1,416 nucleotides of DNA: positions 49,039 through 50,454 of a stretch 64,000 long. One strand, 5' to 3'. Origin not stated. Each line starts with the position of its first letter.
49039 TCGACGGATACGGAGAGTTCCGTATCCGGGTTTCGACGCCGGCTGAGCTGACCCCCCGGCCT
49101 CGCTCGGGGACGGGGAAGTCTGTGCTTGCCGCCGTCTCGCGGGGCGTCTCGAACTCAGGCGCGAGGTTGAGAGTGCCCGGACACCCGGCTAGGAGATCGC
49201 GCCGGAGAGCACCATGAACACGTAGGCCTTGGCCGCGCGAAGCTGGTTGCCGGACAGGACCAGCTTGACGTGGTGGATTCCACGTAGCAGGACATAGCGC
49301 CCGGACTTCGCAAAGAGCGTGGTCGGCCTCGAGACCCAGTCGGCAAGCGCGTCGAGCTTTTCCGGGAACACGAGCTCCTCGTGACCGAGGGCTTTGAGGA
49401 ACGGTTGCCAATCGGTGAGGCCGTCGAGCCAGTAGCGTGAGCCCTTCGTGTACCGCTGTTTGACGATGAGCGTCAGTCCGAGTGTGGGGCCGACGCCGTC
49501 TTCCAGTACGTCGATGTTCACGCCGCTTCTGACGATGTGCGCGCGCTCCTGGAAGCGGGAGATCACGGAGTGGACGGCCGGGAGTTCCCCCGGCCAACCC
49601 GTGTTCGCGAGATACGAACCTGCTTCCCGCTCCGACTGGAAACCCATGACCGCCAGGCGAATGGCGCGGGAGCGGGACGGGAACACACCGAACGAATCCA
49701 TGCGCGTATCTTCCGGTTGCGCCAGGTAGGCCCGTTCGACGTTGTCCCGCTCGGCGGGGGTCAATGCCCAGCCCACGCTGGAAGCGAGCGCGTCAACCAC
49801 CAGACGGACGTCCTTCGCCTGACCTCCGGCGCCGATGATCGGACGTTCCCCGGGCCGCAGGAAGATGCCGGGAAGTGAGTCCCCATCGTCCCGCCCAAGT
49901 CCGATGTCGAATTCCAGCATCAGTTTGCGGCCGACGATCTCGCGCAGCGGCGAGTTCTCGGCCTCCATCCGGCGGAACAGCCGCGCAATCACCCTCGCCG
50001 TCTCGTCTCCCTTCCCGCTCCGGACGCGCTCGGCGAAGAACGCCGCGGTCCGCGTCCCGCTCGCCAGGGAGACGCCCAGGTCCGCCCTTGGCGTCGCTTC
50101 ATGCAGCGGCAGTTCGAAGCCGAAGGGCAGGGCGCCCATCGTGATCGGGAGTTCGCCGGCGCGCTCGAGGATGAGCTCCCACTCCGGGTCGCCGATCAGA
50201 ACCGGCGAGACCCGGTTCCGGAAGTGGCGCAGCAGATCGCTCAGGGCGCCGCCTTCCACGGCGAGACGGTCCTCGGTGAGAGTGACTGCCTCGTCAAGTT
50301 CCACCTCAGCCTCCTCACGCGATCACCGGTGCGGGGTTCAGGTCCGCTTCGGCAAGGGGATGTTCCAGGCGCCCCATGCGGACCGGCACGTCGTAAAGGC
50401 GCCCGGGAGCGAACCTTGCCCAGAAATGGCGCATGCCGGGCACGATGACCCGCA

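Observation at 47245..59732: NHLP-leader RiPP gene cluster with a non-canonical enzyme set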

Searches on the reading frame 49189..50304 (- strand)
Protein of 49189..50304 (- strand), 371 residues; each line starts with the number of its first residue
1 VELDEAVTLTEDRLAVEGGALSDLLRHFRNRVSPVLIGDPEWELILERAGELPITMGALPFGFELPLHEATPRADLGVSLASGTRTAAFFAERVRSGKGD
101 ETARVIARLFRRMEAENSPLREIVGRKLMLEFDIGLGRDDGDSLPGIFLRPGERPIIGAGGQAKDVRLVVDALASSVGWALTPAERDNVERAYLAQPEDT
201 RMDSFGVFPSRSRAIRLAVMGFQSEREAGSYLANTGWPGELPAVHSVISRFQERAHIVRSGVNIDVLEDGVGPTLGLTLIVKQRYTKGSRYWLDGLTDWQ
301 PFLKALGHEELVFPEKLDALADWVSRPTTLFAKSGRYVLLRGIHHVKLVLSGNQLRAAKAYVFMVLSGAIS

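Call 4: search_protein_families(library=ncbifam, proteins=[window:49189-50304:-], max_evalue=0.01)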
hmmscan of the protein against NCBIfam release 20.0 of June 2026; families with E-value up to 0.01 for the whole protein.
window:49189-50304:- (371 aa): 0 families

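Call 5: search_protein_families(library=pfam, proteins=[window:49189-50304:-], max_evalue=0.01)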
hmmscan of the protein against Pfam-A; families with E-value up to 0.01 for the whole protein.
window:49189-50304:- (371 aa): 0 families

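Call 8: search_solved_structures(query=window:49189-50304:-, max_evalue=1)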
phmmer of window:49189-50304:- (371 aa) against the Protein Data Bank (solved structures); distinct sequences matched with E-value up to 1: 0.

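Call 10: find_homologous_proteins(query=window:49189-50304:-, max_evalue=0.001)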
Query window:49189-50304:- (371 aa): 950 proteins with E <= 0.001 among 8000 candidates; the best 120 are listed.
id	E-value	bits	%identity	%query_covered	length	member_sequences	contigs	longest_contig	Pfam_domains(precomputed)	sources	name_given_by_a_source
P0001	6.9e-242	820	100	100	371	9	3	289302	-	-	-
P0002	6.2e-220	748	91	100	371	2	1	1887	-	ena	-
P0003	6.2e-212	722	88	100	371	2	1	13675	-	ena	-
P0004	1.2e-210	717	88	100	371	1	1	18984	-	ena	-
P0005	1.9e-207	707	86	100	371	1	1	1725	-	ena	-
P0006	6.3e-207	705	86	100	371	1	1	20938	-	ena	-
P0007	4.4e-200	683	84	100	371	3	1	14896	-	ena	-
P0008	5.0e-198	676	82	100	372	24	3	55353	-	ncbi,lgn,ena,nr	ncbi:MAG: hypothetical protein F4228_08710 [Acidobacteria bacterium]|nr:hypothetical protein [Acidob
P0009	3.6e-193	660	81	100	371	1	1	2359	-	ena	-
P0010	3.4e-190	650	78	100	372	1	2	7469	-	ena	-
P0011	4.6e-190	650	78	100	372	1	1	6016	-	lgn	-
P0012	6.1e-190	649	81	100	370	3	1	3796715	-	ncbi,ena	-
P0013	1.1e-189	648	79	100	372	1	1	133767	-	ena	-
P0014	1.6e-189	648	77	100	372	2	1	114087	-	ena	-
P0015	1.0e-188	645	78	100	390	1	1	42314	-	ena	-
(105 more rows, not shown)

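Call 33: find_encoding_contigs(protein=window:49189-50304:-, flank=10000, max_places=4)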
Protein window:49189-50304:- (371 aa): 3 contigs read that carry it; 3 places shown.
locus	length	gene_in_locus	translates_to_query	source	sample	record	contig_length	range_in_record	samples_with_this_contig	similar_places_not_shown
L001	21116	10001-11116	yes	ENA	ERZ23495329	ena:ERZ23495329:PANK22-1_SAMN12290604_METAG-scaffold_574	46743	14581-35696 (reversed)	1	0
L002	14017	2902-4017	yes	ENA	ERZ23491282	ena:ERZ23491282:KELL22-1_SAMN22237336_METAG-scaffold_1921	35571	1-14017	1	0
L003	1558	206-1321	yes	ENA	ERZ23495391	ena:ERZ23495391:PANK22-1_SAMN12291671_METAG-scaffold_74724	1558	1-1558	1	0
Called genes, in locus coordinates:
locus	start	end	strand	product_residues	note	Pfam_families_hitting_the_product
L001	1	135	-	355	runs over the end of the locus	PF00437:T2SSE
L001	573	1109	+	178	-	-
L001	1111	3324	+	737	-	PF03412:Peptidase_C39, PF00664:ABC_membrane, PF00005:ABC_tran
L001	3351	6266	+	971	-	PF00664:ABC_membrane, PF00005:ABC_tran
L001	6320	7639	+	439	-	PF02979:NHase_alpha (weak)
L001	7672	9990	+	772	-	PF21084:WHD_DUF4423_like (weak), PF02624:YcaO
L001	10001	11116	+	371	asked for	-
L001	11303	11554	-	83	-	PF02979:NHase_alpha (weak)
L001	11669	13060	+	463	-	PF04820:Trp_halogenase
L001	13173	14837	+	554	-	PF06418:CTP_synth_N, PF00117:GATase, PF07722:Peptidase_C26 (weak)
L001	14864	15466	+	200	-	PF08282:Hydrolase_3 (faint), PF00702:Hydrolase (weak)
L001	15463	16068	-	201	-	PF01121:CoaE, PF13238:AAA_18 (faint)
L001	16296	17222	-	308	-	PF00763:THF_DHG_CYH, PF02882:THF_DHG_CYH_C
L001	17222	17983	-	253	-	PF02581:TMP-TENI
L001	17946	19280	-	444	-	PF00289:Biotin_carb_N, PF02786:CPSase_L_D2, PF07478:Dala_Dala_lig_C, PF02785:Biotin_carb_C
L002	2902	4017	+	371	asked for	-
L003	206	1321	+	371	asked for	-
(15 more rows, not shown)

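Call 42: search_protein_representatives(protein=window:49189-50304:-)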
Query: 371 residues. Proteins with E-value up to 0.001 (for the whole library): 544; up to 1e-10: 225; up to 1e-30: 79. The best 150 are listed.
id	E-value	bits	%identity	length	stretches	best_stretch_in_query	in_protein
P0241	5.3e-141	486.6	82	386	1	1-279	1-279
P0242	2.4e-136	471.3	57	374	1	2-371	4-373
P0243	1.4e-115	403.0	52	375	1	1-368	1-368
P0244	9.3e-113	393.7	51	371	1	1-367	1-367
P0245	3.2e-110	385.4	50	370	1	1-369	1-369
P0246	7.5e-109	380.9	73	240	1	141-371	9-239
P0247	1.1e-104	367.2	49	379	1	1-366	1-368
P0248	7.6e-97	341.4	45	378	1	1-366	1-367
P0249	9.5e-97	341.0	43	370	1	1-368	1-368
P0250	4.0e-96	339.0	75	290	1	113-317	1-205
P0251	1.2e-95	337.4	43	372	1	4-369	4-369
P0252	9.2e-90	318.1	44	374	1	3-370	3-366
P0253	4.4e-81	289.5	48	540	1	1-357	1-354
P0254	4.4e-81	289.5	62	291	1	22-241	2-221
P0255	5.4e-81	289.2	41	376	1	10-367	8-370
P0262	2.9e-70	253.9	37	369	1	6-365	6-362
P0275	4.1e-62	227.1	35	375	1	1-367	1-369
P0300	1.1e-42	163.2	30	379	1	9-366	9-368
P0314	1.8e-34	136.1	27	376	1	4-366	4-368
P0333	1.4e-26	110.2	30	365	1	22-360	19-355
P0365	9.2e-22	94.4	28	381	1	20-358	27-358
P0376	2.6e-20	89.5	27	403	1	21-366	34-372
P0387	6.2e-19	85.0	25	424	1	6-367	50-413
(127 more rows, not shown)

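Call 44: search_protein_families(library=pfam, proteins=[P0242, P0249, P0262, P0275, P0300, P0314, P0333, P0365, P0376, P0387], max_evalue=0.1)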
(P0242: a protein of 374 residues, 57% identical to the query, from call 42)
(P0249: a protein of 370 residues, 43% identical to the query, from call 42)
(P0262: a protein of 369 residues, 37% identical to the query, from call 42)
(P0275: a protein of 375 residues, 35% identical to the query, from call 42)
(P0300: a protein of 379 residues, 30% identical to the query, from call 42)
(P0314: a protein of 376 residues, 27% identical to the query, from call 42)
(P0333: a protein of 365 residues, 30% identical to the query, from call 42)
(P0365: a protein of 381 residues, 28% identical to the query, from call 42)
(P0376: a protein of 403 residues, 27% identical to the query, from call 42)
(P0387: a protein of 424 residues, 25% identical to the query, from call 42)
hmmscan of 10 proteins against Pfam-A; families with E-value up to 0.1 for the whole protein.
P0242 (374 aa): 0 families

P0249 (370 aa): 0 families

P0262 (369 aa): 1 family
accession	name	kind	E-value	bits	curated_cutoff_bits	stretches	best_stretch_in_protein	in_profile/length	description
PF10957.13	Spore_Cse60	-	0.075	13.6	20.7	0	294-336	17-58/60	Sporulation protein Cse60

P0275 (375 aa): 0 families

P0300 (379 aa): 0 families

P0314 (376 aa): 0 families

P0333 (365 aa): 0 families

P0365 (381 aa): 1 family
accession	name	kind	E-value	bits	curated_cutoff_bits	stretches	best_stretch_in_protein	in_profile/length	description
PF23840.1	Phage_tail_terminator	-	0.091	13.1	27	1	151-202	74-125/150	Phage tail terminator protein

P0376 (403 aa): 0 families

P0387 (424 aa): 0 families

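Call 50: find_related_loci(query=A5, collection=genome_contigs, flank=10000)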
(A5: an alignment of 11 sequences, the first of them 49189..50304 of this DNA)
Query A5 (371 aa) in genome_contigs; peptide patterns used: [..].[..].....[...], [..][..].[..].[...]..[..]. (x = any residue, [..] = any of these).
443 stretches matched a pattern; 337 encode a relative of the query (tblastn E <= 1e-3); the best 80 are kept; 80 distinct loci.
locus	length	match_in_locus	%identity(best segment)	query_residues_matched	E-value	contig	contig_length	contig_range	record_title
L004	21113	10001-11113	82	1-371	0e+0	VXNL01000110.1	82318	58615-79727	MAG: Acidobacteria bacterium isolate SB0661_bin_8 NODE_370_length_82318_cov_208.913169, whole genome shotgun sequence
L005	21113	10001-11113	82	1-371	0e+0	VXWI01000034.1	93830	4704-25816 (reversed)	MAG: Acidobacteria bacterium isolate SB0668_bin_14 NODE_97_length_93830_cov_13.338512, whole genome shotgun sequence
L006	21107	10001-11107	81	1-370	0e+0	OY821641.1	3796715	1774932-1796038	MAG: Vicinamibacteria bacterium isolate 8cd05730-cbc4-4aa5-8344-af9f7d824ee9 genome assembly, chromosome: 1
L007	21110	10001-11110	79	1-370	0e+0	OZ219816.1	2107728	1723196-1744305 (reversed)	MAG: Vicinamibacteria bacterium isolate 9f2a63bf-6400-4679-989b-6d6b125ab8ea genome assembly, chromosome: 2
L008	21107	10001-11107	76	1-370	0e+0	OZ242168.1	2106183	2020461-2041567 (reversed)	MAG: Gammaproteobacteria bacterium isolate b8ff562c-44dd-40bc-8c1c-884215fd9d6e genome assembly, chromosome: 1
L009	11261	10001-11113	78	1-371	0e+0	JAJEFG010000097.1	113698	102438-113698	MAG: Acidobacteria bacterium isolate p16x43bins.1 k141_619481, whole genome shotgun sequence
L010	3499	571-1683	76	1-371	0e+0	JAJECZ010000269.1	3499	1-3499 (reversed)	MAG: Alphaproteobacteria bacterium isolate jk18xAbins.48 k141_748983, whole genome shotgun sequence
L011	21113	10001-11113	77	1-371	0e+0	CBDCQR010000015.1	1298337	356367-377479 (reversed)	MAG: Alphaproteobacteria bacterium isolate 0c7eebbd-8401-49bd-bf8d-b91b5e99145f genome assembly, contig: contig_15, whol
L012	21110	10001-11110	75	1-370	0e+0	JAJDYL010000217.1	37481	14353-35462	MAG: Alphaproteobacteria bacterium isolate jk18x34bins.26 k141_22146, whole genome shotgun sequence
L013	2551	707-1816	76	1-370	0e+0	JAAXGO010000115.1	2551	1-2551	MAG: Rhodothermales bacterium isolate Plut_88865 filtered_Plut_88865_genomic_contig_105659, whole genome shotgun sequenc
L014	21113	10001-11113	77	1-371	0e+0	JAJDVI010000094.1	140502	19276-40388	MAG: Acidobacteria bacterium isolate jk18x22bins.33 k141_568368, whole genome shotgun sequence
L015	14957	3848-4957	75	1-370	0e+0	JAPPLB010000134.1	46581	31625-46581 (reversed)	MAG: Bryobacterales bacterium isolate RHO3_bin_12 NODE_1657_length_46581_cov_51.741349, whole genome shotgun sequence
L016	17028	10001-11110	77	1-370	0e+0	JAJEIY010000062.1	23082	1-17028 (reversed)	MAG: Acidobacteria bacterium isolate p16x63bins.69 k141_486156, whole genome shotgun sequence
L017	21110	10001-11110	76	1-370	0e+0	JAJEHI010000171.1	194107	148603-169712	MAG: Defluviicoccus sp. isolate p16x60bins.37 k141_484717, whole genome shotgun sequence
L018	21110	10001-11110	75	1-370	0e+0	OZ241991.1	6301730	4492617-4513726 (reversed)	MAG: Bryobacterales bacterium isolate be22c93e-b65f-4d75-a14f-d13794267050 genome assembly, chromosome: 1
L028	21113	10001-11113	74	1-371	0e+0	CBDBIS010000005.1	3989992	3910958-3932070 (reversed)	MAG: Alphaproteobacteria bacterium isolate 1c27fcd0-475b-40ea-bcc6-78b425081152 genome assembly, contig: contig_5, whole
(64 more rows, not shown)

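Call 52: predict_structure(alignment_id=A1)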
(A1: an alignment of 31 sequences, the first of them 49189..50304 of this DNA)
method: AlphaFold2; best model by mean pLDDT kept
length: 371 residues; sequences in the alignment: 31
mean_pLDDT: 87.7   pTM: 0.87
mean pLDDT of the five models: 87.7, 87.5, 84.7, 71.8, 41.9
residues with pLDDT >= 90: 237; 70-90: 107; 50-70: 16; < 50: 11
segments of 3 or more residues with pLDDT < 50: 285-295
pLDDT, mean of each block of 10 residues (from residue 1): 81 92 89 90 94 93 95 94 91 87 94 91 92 69 84 81 93 95 96 93 91 91 92 94 93 89 95 92 48 57 93 95 78 80 90 92 84 55
secondary structure, 60 per line:
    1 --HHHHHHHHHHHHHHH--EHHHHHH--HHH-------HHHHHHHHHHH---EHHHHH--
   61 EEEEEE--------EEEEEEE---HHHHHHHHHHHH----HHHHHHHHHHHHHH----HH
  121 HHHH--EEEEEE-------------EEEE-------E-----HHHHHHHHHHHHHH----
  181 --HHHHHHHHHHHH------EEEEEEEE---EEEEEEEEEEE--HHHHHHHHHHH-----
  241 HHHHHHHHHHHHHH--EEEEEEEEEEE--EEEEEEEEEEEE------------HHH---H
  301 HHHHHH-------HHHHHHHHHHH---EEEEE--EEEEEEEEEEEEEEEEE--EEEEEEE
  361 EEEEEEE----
elements in order: H3-17 H21-26 H39-49 H54-58 E61-66 E75-81 H85-96 H101-114 H119-124 E127-132 E146-149 H163-176 H183-194 E201-208 E212-222 H225-235 H241-254 E257-267 E270-281 H300-306 H314-324 E328-332 E335-351 E354-367

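Call 57: fold_search(model_id=the predicted structure, library=pdb)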
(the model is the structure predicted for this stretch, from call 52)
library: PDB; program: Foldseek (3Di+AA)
matches with E <= 10: 653; with E <= 0.001: 50
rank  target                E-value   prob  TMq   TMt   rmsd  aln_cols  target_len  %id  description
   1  4ee6_B                7.9e-06  1.00  0.40  0.48   9.6       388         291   12  Crystal Structure of the Novel Phenazine Prenyltransferase EpzP (methylated) (released 2012-11-14)
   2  4ee7_A                1.4e-05  1.00  0.41  0.49   8.5       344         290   12  Crystal Structure of the Novel Phenazine Prenyltransferase EpzP in complex with S-thiolodiphosphate (methylated) (released 2012-11-14)
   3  4ee6_A                1.7e-05  1.00  0.39  0.48   8.6       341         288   13  Crystal Structure of the Novel Phenazine Prenyltransferase EpzP (methylated) (released 2012-11-14)
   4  5ynw_A                2.0e-05  1.00  0.41  0.48   7.7       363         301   10  Crystal structure of an aromatic prenyltransferase FAMD1 from Fischerella ambigua UTEX 1903 in complex with DMASPP and (released 2018-08-29)
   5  5z46_B                2.2e-05  1.00  0.44  0.53   8.1       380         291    9  Crystal structure of prenyltransferase AmbP1 pH8 complexed with GSPP and cis-indolyl vinyl isonitrile (released 2018-06-06)
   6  4ee7_B                2.3e-05  1.00  0.40  0.49   8.4       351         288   11  Crystal Structure of the Novel Phenazine Prenyltransferase EpzP in complex with S-thiolodiphosphate (methylated) (released 2012-11-14)
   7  7fhf                  2.3e-05  1.00  0.40  0.47   8.6       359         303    9  Structure of prenyltransferase mutant V49W/Y288F/Q295F from Streptomyces sp. (strain CL190) (released 2022-06-22)
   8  5z45_A                2.6e-05  1.00  0.41  0.49   8.7       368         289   10  Crystal structure of prenyltransferase AmbP1 pH6.5 complexed with GSPP and cis-indolyl vinyl isonitrile (released 2018-06-06)
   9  2xm7                  4.0e-05  1.00  0.44  0.51   7.5       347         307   10  Structural and Mechanistic Analysis of the Magnesium-Independent Aromatic Prenyltransferase CloQ from the Clorobiocin Bi (released 2010-10-27)
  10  5z44_A                4.0e-05  1.00  0.41  0.49   8.4       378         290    9  Crystal structure of prenyltransferase AmbP1 complexed with GSPP (released 2018-06-06)
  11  5y7c_B                5.0e-05  1.00  0.41  0.49   8.3       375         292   10  Hapalindole A and DMSPP Bound AmbP3 (released 2018-07-18)
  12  5y84_A                5.3e-05  1.00  0.39  0.46   8.9       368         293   11  Hapalindole U and DMSPP Bound AmbP3 (released 2018-07-18)
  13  5z45_B                5.6e-05  1.00  0.46  0.55   7.5       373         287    9  Crystal structure of prenyltransferase AmbP1 pH6.5 complexed with GSPP and cis-indolyl vinyl isonitrile (released 2018-06-06)
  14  5y72_A                5.6e-05  1.00  0.37  0.44   9.2       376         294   10  DMSPP Bound AmbP3 (released 2018-07-18)
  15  5y72_B                6.6e-05  1.00  0.40  0.47   8.5       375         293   10  DMSPP Bound AmbP3 (released 2018-07-18)
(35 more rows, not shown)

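Call 68: search_protein_families(library=pfam, proteins=[L028:5244-7640:+, L028:12133-13023:+, L028:12555-14225:+, L028:11607-12623:-, L028:13329-14246:-, L028:16215-17339:+, L028:16296-17717:-], max_evalue=0.001)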
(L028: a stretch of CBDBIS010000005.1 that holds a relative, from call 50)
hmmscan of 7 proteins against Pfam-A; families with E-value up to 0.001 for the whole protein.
L028:5244-7640:+ (798 aa): 2 families
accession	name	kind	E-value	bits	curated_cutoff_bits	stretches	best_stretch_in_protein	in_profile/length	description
PF00487.30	FA_desaturase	-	2e-27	97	29.7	1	121-341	3-242/253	Fatty acid desaturase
PF03710.21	GlnE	-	0.00065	19.6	24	0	464-569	47-156/252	Glutamate-ammonia ligase adenylyltransferase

L028:12133-13023:+ (296 aa): 2 families
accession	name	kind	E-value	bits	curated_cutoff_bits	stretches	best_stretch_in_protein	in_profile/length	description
PF17131.11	LolA_like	-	1.3e-59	201.4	30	1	111-294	2-184/184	Outer membrane lipoprotein-sorting protein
PF07044.18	DUF1329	-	4.7e-10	39.7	23.1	1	113-185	142-221/368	Protein of unknown function (DUF1329)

L028:12555-14225:+ (556 aa): 0 families

L028:11607-12623:- (338 aa): 0 families

L028:13329-14246:- (305 aa): 0 families

L028:16215-17339:+ (374 aa): 0 families

L028:16296-17717:- (473 aa): 1 family
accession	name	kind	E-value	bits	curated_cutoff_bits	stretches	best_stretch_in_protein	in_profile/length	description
PF00067.27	p450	-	7.2e-81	272.7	22.8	1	15-464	2-459/462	Cytochrome P450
